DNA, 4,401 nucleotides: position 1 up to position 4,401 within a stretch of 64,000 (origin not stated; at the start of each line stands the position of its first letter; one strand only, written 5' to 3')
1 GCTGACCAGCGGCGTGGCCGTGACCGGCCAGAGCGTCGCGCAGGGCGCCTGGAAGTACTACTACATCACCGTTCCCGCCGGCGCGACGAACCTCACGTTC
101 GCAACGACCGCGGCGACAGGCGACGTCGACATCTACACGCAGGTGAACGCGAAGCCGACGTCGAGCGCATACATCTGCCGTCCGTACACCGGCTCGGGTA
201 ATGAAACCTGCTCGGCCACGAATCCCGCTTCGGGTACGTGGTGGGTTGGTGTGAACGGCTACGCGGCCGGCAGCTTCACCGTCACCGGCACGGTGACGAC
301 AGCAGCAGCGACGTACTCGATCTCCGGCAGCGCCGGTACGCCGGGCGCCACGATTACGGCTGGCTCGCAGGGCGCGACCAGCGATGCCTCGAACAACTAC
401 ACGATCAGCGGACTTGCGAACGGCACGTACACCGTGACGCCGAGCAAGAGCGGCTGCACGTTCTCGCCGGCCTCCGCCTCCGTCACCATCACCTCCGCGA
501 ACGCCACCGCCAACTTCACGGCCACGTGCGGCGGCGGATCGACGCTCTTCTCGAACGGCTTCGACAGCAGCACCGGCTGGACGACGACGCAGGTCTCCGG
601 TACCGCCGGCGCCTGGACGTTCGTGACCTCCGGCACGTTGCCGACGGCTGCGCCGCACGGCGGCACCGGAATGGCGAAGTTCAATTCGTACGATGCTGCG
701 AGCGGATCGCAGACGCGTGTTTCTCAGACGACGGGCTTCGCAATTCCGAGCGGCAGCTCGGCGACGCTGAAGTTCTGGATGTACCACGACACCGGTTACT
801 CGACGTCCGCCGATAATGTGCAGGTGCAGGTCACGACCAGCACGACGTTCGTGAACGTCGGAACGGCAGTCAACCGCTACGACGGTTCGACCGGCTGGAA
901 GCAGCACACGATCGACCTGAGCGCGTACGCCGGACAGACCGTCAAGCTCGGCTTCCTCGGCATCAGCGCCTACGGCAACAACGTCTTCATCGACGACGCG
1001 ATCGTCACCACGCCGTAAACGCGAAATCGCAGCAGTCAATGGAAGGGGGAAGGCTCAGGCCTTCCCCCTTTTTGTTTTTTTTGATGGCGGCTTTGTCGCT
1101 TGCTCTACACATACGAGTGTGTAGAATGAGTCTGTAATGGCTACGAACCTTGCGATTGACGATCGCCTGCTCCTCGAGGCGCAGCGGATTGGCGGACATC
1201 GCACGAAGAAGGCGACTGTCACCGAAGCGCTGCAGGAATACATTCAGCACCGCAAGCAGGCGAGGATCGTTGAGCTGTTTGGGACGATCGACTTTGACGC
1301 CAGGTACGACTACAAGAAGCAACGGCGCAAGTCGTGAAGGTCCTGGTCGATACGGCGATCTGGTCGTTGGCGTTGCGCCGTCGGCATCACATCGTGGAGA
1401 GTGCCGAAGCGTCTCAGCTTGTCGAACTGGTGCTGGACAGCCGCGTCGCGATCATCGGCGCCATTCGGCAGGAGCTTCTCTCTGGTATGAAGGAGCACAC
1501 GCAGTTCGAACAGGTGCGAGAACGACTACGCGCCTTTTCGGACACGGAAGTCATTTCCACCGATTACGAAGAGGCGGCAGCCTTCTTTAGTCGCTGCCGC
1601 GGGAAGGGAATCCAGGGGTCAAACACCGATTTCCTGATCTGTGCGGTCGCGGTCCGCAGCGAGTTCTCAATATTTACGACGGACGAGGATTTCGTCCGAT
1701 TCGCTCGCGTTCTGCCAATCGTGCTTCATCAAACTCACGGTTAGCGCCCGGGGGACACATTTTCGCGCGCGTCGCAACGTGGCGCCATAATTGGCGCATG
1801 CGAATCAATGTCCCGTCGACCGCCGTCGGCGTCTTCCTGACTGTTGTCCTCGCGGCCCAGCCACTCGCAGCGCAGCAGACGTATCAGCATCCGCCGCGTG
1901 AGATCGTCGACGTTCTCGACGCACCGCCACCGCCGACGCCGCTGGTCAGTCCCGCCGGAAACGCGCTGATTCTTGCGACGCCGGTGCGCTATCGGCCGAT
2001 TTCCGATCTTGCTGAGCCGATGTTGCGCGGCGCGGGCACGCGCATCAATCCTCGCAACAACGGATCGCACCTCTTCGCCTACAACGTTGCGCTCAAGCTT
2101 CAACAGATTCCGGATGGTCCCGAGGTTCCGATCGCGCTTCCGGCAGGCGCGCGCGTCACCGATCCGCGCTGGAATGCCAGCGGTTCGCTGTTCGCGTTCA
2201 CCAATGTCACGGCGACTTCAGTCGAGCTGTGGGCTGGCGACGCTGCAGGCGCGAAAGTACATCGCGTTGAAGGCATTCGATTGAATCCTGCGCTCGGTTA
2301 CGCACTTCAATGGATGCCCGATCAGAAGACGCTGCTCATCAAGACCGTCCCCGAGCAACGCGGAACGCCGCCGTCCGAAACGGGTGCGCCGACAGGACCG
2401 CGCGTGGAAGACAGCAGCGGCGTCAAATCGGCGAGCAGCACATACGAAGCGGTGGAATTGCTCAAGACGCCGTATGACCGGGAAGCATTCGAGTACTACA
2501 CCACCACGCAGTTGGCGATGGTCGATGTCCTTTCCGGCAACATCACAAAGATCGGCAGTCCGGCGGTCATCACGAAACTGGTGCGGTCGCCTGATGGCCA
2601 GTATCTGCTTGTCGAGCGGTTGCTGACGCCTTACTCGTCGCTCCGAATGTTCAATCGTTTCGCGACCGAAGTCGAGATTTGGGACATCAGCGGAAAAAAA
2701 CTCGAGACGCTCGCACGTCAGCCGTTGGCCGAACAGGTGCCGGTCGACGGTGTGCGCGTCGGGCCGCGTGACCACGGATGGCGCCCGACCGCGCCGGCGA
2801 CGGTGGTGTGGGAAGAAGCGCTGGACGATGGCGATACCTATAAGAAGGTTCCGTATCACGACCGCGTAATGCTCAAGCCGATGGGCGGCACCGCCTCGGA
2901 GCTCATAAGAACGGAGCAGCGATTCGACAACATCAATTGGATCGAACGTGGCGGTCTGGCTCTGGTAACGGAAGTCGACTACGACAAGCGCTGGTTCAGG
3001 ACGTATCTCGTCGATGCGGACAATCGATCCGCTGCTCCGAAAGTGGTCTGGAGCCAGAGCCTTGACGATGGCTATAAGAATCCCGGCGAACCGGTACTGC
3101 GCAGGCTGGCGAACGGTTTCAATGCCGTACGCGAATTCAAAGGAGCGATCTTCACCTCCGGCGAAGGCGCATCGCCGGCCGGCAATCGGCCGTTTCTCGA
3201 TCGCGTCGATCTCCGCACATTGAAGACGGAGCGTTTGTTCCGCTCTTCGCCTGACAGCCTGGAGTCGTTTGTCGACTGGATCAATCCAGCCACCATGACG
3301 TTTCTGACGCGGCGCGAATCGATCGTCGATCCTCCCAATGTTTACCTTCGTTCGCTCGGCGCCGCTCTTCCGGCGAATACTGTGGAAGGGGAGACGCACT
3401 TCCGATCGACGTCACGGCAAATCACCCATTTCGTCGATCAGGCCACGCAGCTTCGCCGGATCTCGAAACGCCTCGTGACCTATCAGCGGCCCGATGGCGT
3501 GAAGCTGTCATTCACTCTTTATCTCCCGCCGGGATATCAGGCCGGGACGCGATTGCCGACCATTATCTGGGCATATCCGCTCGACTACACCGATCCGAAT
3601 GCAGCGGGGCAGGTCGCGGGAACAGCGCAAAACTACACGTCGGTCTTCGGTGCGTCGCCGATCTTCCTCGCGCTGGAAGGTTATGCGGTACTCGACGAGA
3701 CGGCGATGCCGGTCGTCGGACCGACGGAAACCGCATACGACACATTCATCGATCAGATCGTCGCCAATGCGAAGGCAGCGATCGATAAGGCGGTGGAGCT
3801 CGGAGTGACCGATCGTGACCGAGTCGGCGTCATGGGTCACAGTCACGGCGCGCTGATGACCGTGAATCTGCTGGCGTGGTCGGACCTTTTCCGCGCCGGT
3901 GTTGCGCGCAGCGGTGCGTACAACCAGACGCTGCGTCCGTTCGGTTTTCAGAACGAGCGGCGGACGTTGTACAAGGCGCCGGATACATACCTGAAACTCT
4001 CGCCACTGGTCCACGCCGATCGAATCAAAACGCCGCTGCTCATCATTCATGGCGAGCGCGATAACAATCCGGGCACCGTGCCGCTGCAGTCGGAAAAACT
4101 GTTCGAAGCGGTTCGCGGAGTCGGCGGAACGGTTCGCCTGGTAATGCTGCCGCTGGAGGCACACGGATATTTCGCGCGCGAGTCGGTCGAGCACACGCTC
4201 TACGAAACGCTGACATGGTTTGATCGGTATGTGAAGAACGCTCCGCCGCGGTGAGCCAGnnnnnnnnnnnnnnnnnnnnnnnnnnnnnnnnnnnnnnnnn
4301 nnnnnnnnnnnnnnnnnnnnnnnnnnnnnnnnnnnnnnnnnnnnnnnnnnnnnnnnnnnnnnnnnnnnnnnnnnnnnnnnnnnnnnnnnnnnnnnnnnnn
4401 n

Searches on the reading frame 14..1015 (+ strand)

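Call 67: search_protein_families(library=pfam, proteins=[window:14-1015:+], max_evalue=0.00001)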
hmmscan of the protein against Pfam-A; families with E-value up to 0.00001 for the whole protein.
window:14-1015:+ (334 aa): 1 family
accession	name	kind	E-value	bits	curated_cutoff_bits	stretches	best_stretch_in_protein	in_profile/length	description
PF04151.21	PPC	-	3e-13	50.9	25.9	1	14-82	3-70/70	Bacterial pre-peptidase C-terminal domain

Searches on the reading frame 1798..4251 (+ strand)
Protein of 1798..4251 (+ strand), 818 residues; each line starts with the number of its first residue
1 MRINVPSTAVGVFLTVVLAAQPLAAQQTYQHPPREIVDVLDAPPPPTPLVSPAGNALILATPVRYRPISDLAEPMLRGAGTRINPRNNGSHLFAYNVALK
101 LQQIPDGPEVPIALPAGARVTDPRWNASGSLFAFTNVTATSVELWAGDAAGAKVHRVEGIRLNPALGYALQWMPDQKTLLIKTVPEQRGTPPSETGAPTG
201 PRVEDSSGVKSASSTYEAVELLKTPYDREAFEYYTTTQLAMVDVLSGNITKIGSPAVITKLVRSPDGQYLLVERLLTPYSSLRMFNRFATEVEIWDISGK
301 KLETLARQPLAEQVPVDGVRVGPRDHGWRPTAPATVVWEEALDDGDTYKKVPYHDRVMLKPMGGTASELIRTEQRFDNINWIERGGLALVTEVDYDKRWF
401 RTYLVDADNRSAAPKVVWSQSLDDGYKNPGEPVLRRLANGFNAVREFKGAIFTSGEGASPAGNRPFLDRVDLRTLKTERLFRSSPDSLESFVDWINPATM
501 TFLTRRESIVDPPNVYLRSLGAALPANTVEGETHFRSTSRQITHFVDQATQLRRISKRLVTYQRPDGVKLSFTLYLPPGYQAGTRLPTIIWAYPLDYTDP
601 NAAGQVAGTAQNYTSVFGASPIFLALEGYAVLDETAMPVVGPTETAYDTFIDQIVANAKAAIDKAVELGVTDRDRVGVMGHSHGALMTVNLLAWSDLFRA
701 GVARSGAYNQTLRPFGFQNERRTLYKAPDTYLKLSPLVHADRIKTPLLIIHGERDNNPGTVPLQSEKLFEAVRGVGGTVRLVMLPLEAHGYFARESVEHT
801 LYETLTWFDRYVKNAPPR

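Call 66: search_protein_families(library=pfam, proteins=[window:1798-4251:+], max_evalue=0.00001)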
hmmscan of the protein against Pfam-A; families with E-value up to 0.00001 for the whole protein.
window:1798-4251:+ (818 aa): 3 families
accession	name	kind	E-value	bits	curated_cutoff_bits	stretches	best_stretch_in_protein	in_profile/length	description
PF00326.27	Peptidase_S9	-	4.4e-21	75.8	22.6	1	658-814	48-212/213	Prolyl oligopeptidase family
PF02129.25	Peptidase_S15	-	3e-07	30.8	23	0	566-693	1-114/262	X-Pro dipeptidyl-peptidase (S15 family)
PF01738.24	DLH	-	1.6e-06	28.3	21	1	651-797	74-194/217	Dienelactone hydrolase family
